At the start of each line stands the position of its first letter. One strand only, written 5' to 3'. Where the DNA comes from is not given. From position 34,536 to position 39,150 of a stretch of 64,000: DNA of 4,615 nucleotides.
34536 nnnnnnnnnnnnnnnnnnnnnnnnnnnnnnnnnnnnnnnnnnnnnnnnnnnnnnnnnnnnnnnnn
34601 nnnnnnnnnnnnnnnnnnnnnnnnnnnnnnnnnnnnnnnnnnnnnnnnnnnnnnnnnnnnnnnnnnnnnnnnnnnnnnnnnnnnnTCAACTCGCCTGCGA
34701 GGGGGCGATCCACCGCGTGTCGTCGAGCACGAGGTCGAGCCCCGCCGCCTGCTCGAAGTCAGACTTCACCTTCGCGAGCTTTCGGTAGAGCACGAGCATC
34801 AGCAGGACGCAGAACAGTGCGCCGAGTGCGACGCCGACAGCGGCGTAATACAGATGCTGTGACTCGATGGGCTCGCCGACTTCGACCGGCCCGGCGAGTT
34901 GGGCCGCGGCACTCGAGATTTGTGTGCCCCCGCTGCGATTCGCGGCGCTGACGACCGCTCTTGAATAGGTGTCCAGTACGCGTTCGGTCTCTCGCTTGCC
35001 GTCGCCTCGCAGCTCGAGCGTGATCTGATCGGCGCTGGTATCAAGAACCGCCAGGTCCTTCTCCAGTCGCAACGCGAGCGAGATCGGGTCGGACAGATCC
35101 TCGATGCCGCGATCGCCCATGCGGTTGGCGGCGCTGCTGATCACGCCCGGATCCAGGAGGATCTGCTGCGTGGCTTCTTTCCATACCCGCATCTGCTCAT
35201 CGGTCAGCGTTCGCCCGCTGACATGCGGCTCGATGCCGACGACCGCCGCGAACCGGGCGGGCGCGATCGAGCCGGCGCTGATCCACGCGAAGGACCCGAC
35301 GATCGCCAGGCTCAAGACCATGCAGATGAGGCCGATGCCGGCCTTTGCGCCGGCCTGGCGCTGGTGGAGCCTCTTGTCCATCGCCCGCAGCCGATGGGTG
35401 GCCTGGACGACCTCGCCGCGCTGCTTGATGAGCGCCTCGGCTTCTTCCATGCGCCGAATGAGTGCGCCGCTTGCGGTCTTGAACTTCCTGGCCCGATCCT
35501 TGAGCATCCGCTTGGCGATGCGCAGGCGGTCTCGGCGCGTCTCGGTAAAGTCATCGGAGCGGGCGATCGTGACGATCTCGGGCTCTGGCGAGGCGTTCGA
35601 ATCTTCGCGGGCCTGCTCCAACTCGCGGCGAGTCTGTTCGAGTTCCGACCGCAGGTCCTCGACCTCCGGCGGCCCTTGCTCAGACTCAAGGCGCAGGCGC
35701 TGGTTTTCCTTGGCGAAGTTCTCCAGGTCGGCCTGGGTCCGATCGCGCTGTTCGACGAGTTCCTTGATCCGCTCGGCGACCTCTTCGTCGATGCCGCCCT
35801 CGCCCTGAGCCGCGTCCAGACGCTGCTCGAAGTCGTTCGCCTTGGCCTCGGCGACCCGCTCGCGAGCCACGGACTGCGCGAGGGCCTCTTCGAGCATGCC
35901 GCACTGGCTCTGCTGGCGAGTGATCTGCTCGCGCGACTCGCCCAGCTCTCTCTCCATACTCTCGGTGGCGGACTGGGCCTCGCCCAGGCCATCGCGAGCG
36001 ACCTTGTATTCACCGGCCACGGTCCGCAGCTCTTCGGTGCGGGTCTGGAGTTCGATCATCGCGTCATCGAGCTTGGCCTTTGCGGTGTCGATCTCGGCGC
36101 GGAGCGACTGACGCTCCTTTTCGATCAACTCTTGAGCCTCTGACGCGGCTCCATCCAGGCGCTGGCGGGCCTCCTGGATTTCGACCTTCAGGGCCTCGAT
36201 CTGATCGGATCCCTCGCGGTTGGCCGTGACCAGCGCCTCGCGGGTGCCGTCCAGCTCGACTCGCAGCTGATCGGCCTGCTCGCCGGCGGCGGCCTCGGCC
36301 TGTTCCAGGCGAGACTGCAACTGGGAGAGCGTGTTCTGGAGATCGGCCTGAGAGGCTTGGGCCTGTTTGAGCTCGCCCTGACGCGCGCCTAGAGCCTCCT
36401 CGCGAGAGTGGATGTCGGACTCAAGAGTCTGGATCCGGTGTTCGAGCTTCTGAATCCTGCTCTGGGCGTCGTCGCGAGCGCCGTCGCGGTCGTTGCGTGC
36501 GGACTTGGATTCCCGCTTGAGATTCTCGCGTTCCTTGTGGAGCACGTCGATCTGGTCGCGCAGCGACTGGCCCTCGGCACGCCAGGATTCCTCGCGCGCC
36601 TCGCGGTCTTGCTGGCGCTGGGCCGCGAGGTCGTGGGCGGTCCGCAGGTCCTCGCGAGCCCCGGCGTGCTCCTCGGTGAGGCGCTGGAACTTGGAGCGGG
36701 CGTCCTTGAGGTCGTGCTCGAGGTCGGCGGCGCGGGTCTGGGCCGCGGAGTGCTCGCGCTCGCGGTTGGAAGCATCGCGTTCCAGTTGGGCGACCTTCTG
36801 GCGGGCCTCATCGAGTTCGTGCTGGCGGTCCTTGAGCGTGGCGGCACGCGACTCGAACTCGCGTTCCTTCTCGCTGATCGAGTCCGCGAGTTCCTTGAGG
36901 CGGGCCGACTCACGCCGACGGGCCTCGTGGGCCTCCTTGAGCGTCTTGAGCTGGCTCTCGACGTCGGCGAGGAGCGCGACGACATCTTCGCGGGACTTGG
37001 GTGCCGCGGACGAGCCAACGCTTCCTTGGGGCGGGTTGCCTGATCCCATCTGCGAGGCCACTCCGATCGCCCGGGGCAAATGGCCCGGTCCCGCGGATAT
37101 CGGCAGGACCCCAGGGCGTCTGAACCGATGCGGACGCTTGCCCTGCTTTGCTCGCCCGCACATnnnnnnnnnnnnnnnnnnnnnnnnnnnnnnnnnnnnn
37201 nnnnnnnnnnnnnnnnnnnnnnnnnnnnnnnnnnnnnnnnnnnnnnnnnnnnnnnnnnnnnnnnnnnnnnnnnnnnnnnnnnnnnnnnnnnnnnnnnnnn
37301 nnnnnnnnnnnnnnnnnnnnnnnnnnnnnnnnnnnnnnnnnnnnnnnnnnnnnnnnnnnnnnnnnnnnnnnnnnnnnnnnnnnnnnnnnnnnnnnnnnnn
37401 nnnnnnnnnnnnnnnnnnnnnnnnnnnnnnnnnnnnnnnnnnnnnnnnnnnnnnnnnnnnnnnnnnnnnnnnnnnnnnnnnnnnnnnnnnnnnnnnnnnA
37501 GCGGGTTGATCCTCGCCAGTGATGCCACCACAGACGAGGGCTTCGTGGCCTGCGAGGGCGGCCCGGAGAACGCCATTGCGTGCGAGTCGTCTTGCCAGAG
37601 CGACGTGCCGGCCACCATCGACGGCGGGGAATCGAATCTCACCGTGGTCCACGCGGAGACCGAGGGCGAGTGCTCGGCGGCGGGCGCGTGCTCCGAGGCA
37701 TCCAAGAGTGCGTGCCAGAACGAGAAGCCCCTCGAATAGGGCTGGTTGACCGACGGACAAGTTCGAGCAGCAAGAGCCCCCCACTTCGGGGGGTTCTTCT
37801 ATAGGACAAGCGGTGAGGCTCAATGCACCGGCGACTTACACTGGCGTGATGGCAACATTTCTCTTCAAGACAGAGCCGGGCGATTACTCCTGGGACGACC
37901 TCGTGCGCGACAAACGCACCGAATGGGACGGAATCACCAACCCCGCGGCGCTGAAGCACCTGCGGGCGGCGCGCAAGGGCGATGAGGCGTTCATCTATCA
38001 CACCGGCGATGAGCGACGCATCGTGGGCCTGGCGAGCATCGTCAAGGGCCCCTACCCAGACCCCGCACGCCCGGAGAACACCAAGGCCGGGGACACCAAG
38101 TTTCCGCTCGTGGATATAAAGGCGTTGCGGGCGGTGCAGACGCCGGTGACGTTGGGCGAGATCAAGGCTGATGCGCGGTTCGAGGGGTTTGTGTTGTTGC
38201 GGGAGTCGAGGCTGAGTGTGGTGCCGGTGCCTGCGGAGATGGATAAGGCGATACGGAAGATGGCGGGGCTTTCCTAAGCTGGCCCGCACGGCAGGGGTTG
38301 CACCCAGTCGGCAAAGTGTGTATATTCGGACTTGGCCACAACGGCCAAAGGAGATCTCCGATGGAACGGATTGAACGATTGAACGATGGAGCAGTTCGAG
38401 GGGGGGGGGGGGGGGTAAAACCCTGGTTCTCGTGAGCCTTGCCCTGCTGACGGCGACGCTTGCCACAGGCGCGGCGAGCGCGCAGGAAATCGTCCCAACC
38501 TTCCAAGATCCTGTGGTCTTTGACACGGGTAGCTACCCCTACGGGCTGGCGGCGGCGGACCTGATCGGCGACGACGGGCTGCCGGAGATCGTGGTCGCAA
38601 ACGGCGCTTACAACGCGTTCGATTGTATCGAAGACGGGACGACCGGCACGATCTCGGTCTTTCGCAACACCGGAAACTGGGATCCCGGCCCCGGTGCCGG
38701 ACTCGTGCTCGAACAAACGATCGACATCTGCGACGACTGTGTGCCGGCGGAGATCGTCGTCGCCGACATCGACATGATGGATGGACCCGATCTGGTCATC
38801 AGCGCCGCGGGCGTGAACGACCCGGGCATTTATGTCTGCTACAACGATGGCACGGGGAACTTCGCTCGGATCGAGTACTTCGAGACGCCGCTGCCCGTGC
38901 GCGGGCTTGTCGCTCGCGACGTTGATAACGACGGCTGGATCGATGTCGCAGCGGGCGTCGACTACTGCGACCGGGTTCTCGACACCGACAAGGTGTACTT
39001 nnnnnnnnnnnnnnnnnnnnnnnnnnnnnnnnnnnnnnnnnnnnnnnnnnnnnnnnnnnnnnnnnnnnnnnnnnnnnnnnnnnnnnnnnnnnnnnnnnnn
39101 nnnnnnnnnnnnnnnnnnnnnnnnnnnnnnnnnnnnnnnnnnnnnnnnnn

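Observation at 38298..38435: G16 homopolymer between a strong SD/ATG and the long ORF: possible slipped-strand ON/OFF switch (or homopolymer assembly error)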

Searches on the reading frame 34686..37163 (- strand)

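Call 5: search_protein_families(library=pfam, proteins=[window:34686-37163:-], max_evalue=0.01)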
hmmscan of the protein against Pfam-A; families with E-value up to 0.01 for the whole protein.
window:34686-37163:- (825 aa): 0 families

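Call 40: search_protein_families(library=ncbifam, proteins=[window:34686-37163:-], max_evalue=0.01)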
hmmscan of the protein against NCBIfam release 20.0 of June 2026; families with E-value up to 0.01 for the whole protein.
window:34686-37163:- (825 aa): 11 families
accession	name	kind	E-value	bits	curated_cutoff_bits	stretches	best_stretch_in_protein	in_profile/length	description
TIGR02168.1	SMC_prok_B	equivalog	3e-13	48.5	567.35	3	188-453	217-476/1181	chromosome segregation protein SMC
NF045487.1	ASRP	equivalog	6.1e-11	41.6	300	3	58-206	326-470/593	archaea-specific SMC-related protein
TIGR02169.1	SMC_prok_A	equivalog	5.5e-08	31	729.4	2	185-451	664-936/1165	chromosome segregation protein SMC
TIGR04523.1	Mplasa_alph_rch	subfamily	6.3e-07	27.7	270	1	198-582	213-594/745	helix-rich protein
NF041034.1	Rad50_Sulf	equivalog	7.9e-06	24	1000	1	61-587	165-687/872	DNA double-strand break repair ATPase Rad50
NF038350.1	taxis_HmpF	equivalog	1.1e-05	24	200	1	72-306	323-547/553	pilus motility taxis protein HmpF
NF002572.0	PRK02224.1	equivalog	7.9e-05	21.1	1087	0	55-300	198-442/888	DNA double-strand break repair ATPase Rad50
NF041035.1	Rad50_Halo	equivalog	0.00014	20.4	1000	1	177-598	194-597/883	DNA double-strand break repair ATPase Rad50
TIGR04211.1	SH3_and_anchor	equivalog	0.00038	20.1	65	0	398-493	66-161/198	TIGR04211 family SH3 domain-containing protein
NF003034.1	PRK03918.1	equivalog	0.00064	17.8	700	1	57-600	180-721/878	DNA double-strand break repair ATPase Rad50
TIGR04320.1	Surf_Exclu_PgrA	domain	0.0007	19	70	0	226-298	254-329/360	SEC10/PgrA surface exclusion domain-containing protein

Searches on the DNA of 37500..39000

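Call 32: search_rna_families(source=window, start=37500, end=39000, threshold=evalue, max_evalue=1)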
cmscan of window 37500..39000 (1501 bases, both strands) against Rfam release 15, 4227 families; matches with E-value up to 1: 0.
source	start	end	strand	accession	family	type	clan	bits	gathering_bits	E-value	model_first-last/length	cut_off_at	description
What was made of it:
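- Tried and rejected: RNA element: no Rfam match at E <= 1 in 37500-39000 (call 32).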

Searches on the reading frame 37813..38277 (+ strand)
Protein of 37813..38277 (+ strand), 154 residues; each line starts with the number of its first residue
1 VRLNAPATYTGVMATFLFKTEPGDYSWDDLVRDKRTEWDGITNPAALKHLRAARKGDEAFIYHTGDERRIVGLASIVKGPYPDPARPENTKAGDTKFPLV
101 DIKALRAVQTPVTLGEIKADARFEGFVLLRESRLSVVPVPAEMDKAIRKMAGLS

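Call 5: search_protein_families(library=pfam, proteins=[window:37813-38277:+], max_evalue=0.01)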
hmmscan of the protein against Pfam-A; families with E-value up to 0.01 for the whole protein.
window:37813-38277:+ (154 aa): 1 family
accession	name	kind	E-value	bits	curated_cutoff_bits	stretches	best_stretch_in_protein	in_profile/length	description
PF01878.24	EVE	-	3.3e-35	121.7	23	1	15-150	2-145/145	EVE domain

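Call 29: find_encoding_contigs(protein=window:37849-38277:+, flank=3000, max_places=10)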
Protein window:37849-38277:+ (142 aa): no gene with exactly this product is on record in the collection.
